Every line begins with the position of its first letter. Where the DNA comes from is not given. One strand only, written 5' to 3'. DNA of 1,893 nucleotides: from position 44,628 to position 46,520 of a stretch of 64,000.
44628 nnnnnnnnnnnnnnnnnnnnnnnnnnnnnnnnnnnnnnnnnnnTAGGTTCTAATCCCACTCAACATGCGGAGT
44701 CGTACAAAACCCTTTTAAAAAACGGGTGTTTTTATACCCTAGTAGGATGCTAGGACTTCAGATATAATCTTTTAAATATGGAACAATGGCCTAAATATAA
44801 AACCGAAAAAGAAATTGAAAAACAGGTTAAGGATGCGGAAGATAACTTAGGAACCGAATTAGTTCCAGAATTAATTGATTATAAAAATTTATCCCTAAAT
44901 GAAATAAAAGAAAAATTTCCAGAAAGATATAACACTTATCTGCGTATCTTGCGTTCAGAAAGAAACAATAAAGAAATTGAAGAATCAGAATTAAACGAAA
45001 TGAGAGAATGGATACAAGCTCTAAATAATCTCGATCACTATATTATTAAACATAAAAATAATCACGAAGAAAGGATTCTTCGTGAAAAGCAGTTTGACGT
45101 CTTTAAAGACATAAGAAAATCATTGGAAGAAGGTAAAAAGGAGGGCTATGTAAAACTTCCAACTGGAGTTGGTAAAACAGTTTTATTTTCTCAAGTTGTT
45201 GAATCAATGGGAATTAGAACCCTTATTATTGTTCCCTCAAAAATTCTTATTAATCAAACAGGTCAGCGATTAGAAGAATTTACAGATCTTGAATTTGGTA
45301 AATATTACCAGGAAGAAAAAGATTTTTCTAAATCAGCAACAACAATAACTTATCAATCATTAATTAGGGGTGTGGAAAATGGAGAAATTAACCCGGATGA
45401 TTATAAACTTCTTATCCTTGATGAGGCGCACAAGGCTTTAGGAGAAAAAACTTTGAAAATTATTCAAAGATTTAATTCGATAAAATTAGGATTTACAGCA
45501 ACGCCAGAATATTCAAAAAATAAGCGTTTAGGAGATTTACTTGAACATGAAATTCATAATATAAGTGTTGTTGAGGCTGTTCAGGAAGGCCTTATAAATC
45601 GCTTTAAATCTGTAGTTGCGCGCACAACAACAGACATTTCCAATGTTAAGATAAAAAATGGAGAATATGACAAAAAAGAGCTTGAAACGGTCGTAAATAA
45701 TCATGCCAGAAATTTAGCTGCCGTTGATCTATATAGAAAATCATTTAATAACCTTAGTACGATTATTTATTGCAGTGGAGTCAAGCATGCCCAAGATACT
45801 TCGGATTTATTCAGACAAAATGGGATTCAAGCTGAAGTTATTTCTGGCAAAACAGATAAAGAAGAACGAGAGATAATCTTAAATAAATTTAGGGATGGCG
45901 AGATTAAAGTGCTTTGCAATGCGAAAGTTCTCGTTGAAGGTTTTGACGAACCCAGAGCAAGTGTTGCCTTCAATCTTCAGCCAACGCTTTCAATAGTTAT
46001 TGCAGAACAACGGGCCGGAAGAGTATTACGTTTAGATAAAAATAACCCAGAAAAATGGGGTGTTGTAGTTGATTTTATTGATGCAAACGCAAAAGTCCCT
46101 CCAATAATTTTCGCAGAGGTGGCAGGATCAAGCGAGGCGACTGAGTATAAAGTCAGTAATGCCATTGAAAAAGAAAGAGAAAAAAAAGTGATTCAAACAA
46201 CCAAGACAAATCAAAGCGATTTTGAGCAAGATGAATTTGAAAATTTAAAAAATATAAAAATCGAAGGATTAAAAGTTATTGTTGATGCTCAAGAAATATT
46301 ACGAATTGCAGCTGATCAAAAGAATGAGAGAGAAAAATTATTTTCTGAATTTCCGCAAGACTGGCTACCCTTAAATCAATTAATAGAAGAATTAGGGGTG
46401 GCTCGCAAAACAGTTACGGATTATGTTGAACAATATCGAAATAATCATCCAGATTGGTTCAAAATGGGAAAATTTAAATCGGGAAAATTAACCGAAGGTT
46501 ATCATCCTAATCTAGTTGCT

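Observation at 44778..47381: SF2 helicase carrying five tandem ~70-aa C-terminal repeats of an unrecognised motif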

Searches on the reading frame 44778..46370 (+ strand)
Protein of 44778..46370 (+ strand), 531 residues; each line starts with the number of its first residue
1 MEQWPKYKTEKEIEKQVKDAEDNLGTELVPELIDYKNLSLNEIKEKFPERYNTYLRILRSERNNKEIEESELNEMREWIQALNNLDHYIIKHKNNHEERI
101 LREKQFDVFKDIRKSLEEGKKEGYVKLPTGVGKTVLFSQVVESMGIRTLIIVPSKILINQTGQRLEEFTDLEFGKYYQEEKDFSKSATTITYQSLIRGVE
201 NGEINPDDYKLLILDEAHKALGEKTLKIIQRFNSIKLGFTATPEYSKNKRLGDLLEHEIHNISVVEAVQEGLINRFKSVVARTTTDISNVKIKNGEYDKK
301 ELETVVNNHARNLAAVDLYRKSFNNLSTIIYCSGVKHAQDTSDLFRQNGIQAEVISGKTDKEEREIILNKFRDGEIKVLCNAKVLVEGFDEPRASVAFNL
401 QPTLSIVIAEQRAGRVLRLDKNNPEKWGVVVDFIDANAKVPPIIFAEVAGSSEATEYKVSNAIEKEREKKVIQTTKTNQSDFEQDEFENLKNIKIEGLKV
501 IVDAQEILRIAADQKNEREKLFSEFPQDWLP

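Call 19: find_homologous_proteins(query=window:44778-46370:+, max_evalue=1e-10)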
Query window:44778-46370:+ (531 aa): 224 proteins with E <= 1e-10 among 8000 candidates; the best 120 are listed.
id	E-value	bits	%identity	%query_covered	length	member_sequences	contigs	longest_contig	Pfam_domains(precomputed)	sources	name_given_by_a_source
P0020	0.0e+0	1153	100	100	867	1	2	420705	PF00270.36,PF00271.38,PF04851.22,PF15088.12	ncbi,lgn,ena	-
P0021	6.0e-201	687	60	100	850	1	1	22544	PF00270.36,PF26137.1,PF25896.1,PF18766.8,PF00271.38,PF04851.22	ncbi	-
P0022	2.2e-192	658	60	98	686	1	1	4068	PF00270.36,PF16203.12,PF00271.38,PF04851.22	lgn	-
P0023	2.0e-188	645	57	99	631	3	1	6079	PF00270.36,PF16203.12,PF18766.8,PF00271.38,PF04851.22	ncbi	ncbi:MAG: DEAD/DEAH box helicase, partial [Patescibacteria group bacterium]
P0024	1.9e-186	639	56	100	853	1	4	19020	PF00270.36,PF00271.38,PF04851.22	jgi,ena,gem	-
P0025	7.0e-186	637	58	96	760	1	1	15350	PF00270.36,PF18766.8,PF00271.38,PF04851.22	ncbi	-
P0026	7.3e-184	630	59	98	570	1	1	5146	PF00270.36,PF16203.12,PF00271.38,PF04851.22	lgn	-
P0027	3.1e-182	625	58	98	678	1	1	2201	PF00270.36,PF18766.8,PF00271.38,PF04851.22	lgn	-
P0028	7.5e-181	620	59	93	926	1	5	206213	PF00270.36,PF18766.8,PF00271.38,PF04851.22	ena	-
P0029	1.9e-180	619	55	100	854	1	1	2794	PF00270.36,PF18766.8,PF00271.38,PF04851.22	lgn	-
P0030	3.0e-180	618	58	96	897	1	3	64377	PF00270.36,PF00271.38,PF04851.22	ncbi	-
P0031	2.1e-179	616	57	96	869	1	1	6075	PF00270.36,PF16203.12,PF18766.8,PF00271.38,PF04851.22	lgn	-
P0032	1.2e-178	613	56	99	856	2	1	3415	PF00270.36,PF00271.38,PF04851.22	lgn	-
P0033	1.0e-177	610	56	100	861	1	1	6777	PF00270.36,PF16203.12,PF18766.8,PF00271.38,PF04851.22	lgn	-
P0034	1.3e-174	600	53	99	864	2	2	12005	PF00270.36,PF18766.8,PF00271.38,PF04851.22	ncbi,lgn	-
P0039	2.2e-169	583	53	97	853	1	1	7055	PF10281.15,PF00270.36,PF18766.8,PF00271.38,PF04851.22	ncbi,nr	ncbi:MAG: hypothetical protein QG568_302 [Patescibacteria group bacterium]|nr:hypothetical protein [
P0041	5.8e-167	575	52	99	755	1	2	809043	PF00270.36,PF18766.8,PF00271.38,PF04851.22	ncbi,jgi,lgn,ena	ncbi:MAG: DEAD/DEAH box helicase [Patescibacteria group bacterium]|jgi:superfamily II DNA or RNA hel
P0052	9.3e-137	475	46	98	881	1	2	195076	PF00270.36,PF18766.8,PF00271.38,PF04851.22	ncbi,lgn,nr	ncbi:MAG: DEAD/DEAH box helicase [Candidatus Pacebacteria bacterium]|nr:DEAD/DEAH box helicase [Cand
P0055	1.6e-134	468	49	88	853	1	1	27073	PF00270.36,PF19671.5,PF18766.8,PF00271.38,PF04851.22,PF14882.12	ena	-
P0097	1.3e-123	432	42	97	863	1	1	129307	PF00270.36,PF18766.8,PF00271.38,PF04851.22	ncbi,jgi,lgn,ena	ncbi:MAG: DEAD/DEAH box helicase [Candidatus Magasanikbacteria bacterium]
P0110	7.0e-120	419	44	98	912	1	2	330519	PF00270.36,PF18766.8,PF00271.38,PF04851.22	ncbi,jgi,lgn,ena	-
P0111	1.7e-119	418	42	98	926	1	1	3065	PF00270.36,PF13551.13,PF26109.1,PF18766.8,PF00271.38,PF04851.22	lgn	-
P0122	1.4e-117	412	43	98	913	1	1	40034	PF00270.36,PF00271.38,PF04851.22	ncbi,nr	ncbi:MAG: hypothetical protein QG566_539 [Patescibacteria group bacterium]|nr:hypothetical protein [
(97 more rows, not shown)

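Call 27: search_protein_families(library=pfam, proteins=[P0055, P0030, P0039, P0122, P0052, P0097, P0021], max_evalue=0.01)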
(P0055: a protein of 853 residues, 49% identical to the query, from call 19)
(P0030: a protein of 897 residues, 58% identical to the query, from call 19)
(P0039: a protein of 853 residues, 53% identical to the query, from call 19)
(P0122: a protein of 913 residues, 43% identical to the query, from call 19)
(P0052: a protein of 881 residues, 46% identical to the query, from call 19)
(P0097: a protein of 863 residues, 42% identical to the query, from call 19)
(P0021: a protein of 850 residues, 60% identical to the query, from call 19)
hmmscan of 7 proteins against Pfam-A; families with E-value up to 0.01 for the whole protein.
P0055 (853 aa): 11 families
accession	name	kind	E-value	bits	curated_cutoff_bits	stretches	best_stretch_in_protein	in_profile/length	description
PF04851.21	ResIII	-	3.2e-27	95.9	22.5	1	101-247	3-163/164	Type III restriction enzyme, res subunit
PF14882.11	INT_rpt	-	5.5e-18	65.4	26.5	1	536-571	2-40/55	Integrase repeat unit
PF00271.37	Helicase_C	-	6.2e-17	62.3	23.5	1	328-423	14-109/110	Helicase conserved C-terminal domain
PF00270.35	DEAD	-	2.6e-13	50.5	26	1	112-249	7-162/167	DEAD/DEAH box helicase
PF18766.7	SWI2_SNF2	-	1.3e-09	38.5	26.7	1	106-291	2-200/221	SWI2/SNF2 ATPase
PF19671.4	DUF6174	-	1.1e-05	26.2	23.8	0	681-719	60-99/122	Family of unknown function (DUF6174)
PF19914.5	WEF-hand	-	2e-05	25.8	27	0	681-702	14-35/81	Wolframin EF-hand domain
PF24792.1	DUF7701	-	2.6e-05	24.8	27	0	782-811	49-78/91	Domain of unknown function (DUF7701)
PF06926.16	Rep_Org_C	-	0.0001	23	27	0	688-714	29-55/95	Putative replisome organiser protein C-terminus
PF12793.13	SgrR_N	-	0.00047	20.8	24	0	552-585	42-75/115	Sugar transport-related sRNA regulator N-term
PF05240.20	APOBEC_C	-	0.008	16.6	23.6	0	780-809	39-68/78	APOBEC-like C-terminal domain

P0030 (897 aa): 3 families
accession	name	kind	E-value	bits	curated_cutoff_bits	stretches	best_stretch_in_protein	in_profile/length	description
PF04851.21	ResIII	-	2.5e-25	89.7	22.5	1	103-246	4-163/164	Type III restriction enzyme, res subunit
PF00271.37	Helicase_C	-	1e-13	52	23.5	1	325-420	14-109/110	Helicase conserved C-terminal domain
PF00270.35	DEAD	-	5.5e-10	39.7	26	1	123-246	15-161/167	DEAD/DEAH box helicase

P0039 (853 aa): 10 families
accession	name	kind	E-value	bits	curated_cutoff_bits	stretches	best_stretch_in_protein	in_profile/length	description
PF04851.21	ResIII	-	4.9e-25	88.8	22.5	1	105-246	6-163/164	Type III restriction enzyme, res subunit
PF00271.37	Helicase_C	-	5.3e-12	46.4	23.5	1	321-426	9-109/110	Helicase conserved C-terminal domain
PF00270.35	DEAD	-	2.1e-10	41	26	1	123-246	15-161/167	DEAD/DEAH box helicase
PF10281.14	Ish1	-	9.7e-07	29.5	26.6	0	666-681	5-20/37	Putative nuclear envelope organisation protein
PF18766.7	SWI2_SNF2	-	1.4e-06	28.6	26.7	1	107-301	2-205/221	SWI2/SNF2 ATPase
PF07652.20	Flavi_DEAD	-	0.0019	18.6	21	1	131-220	13-105/148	Flavivirus DEAD domain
PF19960.5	EAD7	-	0.0028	17.8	32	0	666-681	10-25/62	Effector-associated domain 7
PF02037.33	SAP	-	0.0041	17.2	23.9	0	666-680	6-20/37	SAP domain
PF16095.11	COR-A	-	0.0088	16.4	35.3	0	512-551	4-43/143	C-terminal of Roc, COR-A domain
PF13405.12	EF-hand_6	-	0.0091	16.1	25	0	790-809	8-27/30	EF-hand domain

P0122 (913 aa): 5 families
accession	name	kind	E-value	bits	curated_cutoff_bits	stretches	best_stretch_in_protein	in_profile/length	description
PF04851.21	ResIII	-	1.2e-22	81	22.5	1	119-261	3-162/164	Type III restriction enzyme, res subunit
PF00271.37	Helicase_C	-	1.9e-08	35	23.5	1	335-440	15-109/110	Helicase conserved C-terminal domain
PF00270.35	DEAD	-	5.3e-07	30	26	1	144-262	19-161/167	DEAD/DEAH box helicase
PF01637.24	ATPase_2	-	0.00044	20.6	33.2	1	147-243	28-126/225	ATPase domain predominantly from Archaea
PF17448.7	YqaH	-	0.0095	16.7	31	0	837-869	3-35/88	Uncharacterized YqaH-like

P0052 (881 aa): 6 families
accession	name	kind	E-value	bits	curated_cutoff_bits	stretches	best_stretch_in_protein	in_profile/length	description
PF04851.21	ResIII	-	4e-25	89.1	22.5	1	100-245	3-163/164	Type III restriction enzyme, res subunit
PF00271.37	Helicase_C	-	8.3e-12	45.8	23.5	1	325-423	13-109/110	Helicase conserved C-terminal domain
PF00270.35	DEAD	-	2e-10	41.1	26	1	124-248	18-163/167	DEAD/DEAH box helicase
PF18766.7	SWI2_SNF2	-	1.2e-08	35.3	26.7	1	119-292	17-203/221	SWI2/SNF2 ATPase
PF09848.15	SLFN-g3_helicase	-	0.0028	17.4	24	0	130-222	11-93/354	Schlafen group 3, DNA/RNA helicase domain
PF00148.24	Oxidored_nitro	-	0.004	16.5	28.6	0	306-387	251-330/399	Nitrogenase component 1 type Oxidoreductase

P0097 (863 aa): 6 families
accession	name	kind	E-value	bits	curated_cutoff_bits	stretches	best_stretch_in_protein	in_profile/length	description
PF04851.21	ResIII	-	1.3e-25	90.7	22.5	1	172-299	21-163/164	Type III restriction enzyme, res subunit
PF00270.35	DEAD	-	3.1e-14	53.5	26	1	179-303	19-164/167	DEAD/DEAH box helicase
PF00271.37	Helicase_C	-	7.4e-12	45.9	23.5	1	380-479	15-109/110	Helicase conserved C-terminal domain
PF18766.7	SWI2_SNF2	-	1.2e-05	25.6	26.7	1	176-332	20-189/221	SWI2/SNF2 ATPase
PF13401.12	AAA_22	-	5.6e-05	23.9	27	1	182-293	13-117/130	AAA domain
PF03705.20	CheR_N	-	0.0014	18.8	27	0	687-712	23-48/53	CheR methyltransferase, all-alpha domain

P0021 (850 aa): 9 families
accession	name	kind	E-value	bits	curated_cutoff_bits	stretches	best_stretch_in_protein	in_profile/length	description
PF04851.21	ResIII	-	5.9e-24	85.3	22.5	1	102-245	4-163/164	Type III restriction enzyme, res subunit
PF00271.37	Helicase_C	-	6.5e-15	55.8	23.5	1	326-421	14-109/110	Helicase conserved C-terminal domain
PF00270.35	DEAD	-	4.2e-11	43.3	26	1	124-248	17-163/167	DEAD/DEAH box helicase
PF18766.7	SWI2_SNF2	-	1.6e-06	28.4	26.7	1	121-304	18-215/221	SWI2/SNF2 ATPase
PF19196.5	DUF5871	-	5.4e-05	23.5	26.9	0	613-643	29-59/137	Family of unknown function (DUF5871)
PF13551.12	HTH_29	-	7.7e-05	23.2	28.1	0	589-623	7-41/64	Winged helix-turn helix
PF18420.7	CSN4_RPN5_eIF3a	-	0.00036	21.1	26.4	0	743-759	17-33/42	CSN4/RPN5/eIF3a helix turn helix domain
PF02078.22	Synapsin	-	0.00061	20.4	23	0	561-581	58-78/103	Synapsin, N-terminal domain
PF18561.7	Regnase_1_C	-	0.0082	16.3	25.7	0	834-847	16-29/46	Endoribonuclease Regnase 1/ ZC3H12 C-terminal domain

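Call 28: find_encoding_contigs(protein=P0020, flank=6000, max_places=3)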
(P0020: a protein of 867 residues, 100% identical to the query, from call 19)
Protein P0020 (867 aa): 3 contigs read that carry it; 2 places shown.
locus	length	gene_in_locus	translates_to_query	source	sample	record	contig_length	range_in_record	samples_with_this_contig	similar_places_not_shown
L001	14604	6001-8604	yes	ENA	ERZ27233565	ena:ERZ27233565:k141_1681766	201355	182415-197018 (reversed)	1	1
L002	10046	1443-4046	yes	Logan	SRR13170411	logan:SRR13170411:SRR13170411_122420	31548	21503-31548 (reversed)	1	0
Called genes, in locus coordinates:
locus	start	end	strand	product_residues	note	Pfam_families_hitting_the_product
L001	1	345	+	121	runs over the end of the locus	-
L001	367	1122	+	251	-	-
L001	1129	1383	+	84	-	-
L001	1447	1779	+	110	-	-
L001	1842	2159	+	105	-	-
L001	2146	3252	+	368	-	PF00089:Trypsin (faint), PF13365:Trypsin_2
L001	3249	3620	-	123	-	PF03592:Terminase_2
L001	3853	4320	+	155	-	PF00583:Acetyltransf_1, PF13673:Acetyltransf_10 (weak), PF13508:Acetyltransf_7 (weak)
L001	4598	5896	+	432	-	PF00270:DEAD, PF04851:ResIII (weak), PF00271:Helicase_C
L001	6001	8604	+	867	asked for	PF00270:DEAD, PF04851:ResIII, PF00271:Helicase_C, PF15088:NADH_dh_m_C1 (faint)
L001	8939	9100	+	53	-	-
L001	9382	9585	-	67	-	-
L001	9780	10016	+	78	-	-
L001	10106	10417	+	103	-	-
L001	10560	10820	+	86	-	-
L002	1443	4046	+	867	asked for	PF00270:DEAD, PF04851:ResIII, PF00271:Helicase_C, PF15088:NADH_dh_m_C1 (faint)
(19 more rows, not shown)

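Call 29: find_encoding_contigs(protein=P0028, flank=6000, max_places=1)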
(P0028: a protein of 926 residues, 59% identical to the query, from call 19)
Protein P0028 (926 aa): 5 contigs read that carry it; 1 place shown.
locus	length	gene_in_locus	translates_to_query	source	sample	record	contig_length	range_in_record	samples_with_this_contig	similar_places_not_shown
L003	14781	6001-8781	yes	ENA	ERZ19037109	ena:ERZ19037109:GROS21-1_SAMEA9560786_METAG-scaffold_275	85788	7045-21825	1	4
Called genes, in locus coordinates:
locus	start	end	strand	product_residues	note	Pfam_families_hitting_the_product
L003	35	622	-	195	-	PF02777:Sod_Fe_C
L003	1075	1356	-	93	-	PF00830:Ribosomal_L28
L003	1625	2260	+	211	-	PF02163:Peptidase_M50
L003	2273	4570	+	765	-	PF13620:CarboxypepD_reg (weak)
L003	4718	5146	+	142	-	PF00164:Ribosom_S12_S23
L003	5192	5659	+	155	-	PF00177:Ribosomal_S7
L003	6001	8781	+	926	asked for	PF00270:DEAD, PF04851:ResIII, PF18766:SWI2_SNF2 (faint), PF00271:Helicase_C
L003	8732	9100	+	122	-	-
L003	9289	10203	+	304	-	-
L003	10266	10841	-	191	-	-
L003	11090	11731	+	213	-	-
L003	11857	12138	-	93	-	-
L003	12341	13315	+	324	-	PF00389:2-Hacid_dh, PF03446:NAD_binding_2 (faint), PF02826:2-Hacid_dh_C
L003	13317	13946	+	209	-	PF00300:His_Phos_1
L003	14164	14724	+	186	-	PF04173:DoxD (weak), PF07681:DoxX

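Call 30: find_encoding_contigs(protein=P0041, flank=6000, max_places=1)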
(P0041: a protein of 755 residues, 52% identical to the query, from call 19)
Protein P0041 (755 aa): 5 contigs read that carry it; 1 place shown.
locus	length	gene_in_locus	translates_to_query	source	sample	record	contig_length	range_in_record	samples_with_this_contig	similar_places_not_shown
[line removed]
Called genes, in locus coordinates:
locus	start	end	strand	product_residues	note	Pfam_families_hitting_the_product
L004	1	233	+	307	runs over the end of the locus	-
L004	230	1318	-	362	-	PF01170:UPF0020 (faint), PF01555:N6_N4_Mtase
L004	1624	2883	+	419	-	PF01566:Nramp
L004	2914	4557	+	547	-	PF02776:TPP_enzyme_N, PF00205:TPP_enzyme_M, PF02775:TPP_enzyme_C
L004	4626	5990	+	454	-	PF00171:Aldedh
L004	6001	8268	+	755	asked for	PF00270:DEAD, PF04851:ResIII, PF18766:SWI2_SNF2, PF00271:Helicase_C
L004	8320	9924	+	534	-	-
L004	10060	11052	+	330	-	PF00294:PfkB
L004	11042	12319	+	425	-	PF18884:TSP3_bac (weak)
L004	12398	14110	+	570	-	PF01368:DHH, PF02272:DHHA1, PF17768:RecJ_OB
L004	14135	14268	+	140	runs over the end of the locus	PF00075:RNase_H, PF13456:RVT_3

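Call 31: find_encoding_contigs(protein=P0110, flank=6000, max_places=1)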
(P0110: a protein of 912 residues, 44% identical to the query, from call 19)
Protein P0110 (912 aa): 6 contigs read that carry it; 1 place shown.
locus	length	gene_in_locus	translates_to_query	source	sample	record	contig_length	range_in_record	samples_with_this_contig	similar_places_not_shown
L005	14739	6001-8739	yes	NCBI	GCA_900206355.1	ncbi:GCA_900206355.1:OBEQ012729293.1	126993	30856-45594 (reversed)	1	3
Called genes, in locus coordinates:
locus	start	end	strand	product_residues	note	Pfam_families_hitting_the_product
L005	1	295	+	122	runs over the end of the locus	PF00829:Ribosomal_L21p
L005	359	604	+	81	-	PF01016:Ribosomal_L27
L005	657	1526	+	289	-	PF02195:ParB_N, PF17762:HTH_ParB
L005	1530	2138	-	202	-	PF10502:Peptidase_S26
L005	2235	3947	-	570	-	PF00239:Resolvase (weak), PF07508:Recombinase (weak)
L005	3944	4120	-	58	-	-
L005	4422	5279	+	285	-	PF13814:Replic_Relax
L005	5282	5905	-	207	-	-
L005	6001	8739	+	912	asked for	PF00270:DEAD, PF04851:ResIII, PF18766:SWI2_SNF2, PF00271:Helicase_C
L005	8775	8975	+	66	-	PF13560:HTH_31 (weak), PF01381:HTH_3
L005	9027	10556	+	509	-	PF18928:DUF5677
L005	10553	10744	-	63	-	-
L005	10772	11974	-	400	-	-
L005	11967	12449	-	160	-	PF13091:PLDc_2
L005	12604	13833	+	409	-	PF01943:Polysacc_synt, PF13440:Polysacc_synt_3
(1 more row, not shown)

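Call 53: predict_structure(alignment_id=A2)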
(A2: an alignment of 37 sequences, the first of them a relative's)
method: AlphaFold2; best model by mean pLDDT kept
length: 867 residues; sequences in the alignment: 37
mean_pLDDT: 85.4   pTM: 0.60
mean pLDDT of the five models: 85.4, 84.8, 83.5, 82.9, 82.7
residues with pLDDT >= 90: 412; 70-90: 369; 50-70: 54; < 50: 32
segments of 3 or more residues with pLDDT < 50: 1-4, 459-484
pLDDT, mean of each block of 10 residues (from residue 1): 55 85 89 69 86 91 86 91 92 76 87 94 93 91 94 87 87 85 91 93 93 91 88 94 75 90 93 93 85 76 81 93 91 91 95 88 89 92 66 92 88 90 90 88 93 77 42 36 57 86 93 89 78 80 81 79 72 87 78 68 85 82 92 83 85 89 85 89 92 93 80 94 87 94 84 92 95 85 96 88 93 93 95 92 86 96 72
secondary structure, 60 per line:
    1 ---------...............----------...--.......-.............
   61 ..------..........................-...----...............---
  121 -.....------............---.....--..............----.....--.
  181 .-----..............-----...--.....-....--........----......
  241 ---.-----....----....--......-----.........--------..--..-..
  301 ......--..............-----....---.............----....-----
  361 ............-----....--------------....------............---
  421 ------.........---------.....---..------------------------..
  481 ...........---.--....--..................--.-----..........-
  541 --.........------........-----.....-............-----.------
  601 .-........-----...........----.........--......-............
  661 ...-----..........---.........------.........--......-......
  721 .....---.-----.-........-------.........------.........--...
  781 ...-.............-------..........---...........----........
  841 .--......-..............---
elements in order (helices of 4 or more, strands of 3 or more residues): H10-24 H40-46 H48-62 H69-94 H103-117 E122-126 H133-144 E148-152 H155-168 E173-177 E187-191 H192-200 E211-215 H217-220 H223-230 E235-240 E258-261 H264-269 E275-283 H299-306 H309-322 E328-331 H335-347 E352-355 H361-372 E378-381 E396-399 H406-417 E427-435 H445-449 H479-491 E498-501 H504-521 H532-539 H543-551 E561-565 E571-575 H577-588 H603-610 H616-626 E634-639 E642-647 H649-662 H671-678 H682-690 E700-705 E708-713 H715-725 H737-744 H752-760 E770-775 E778-783 H785-797 H807-814 H818-828 E836-841 E844-849 H851-864
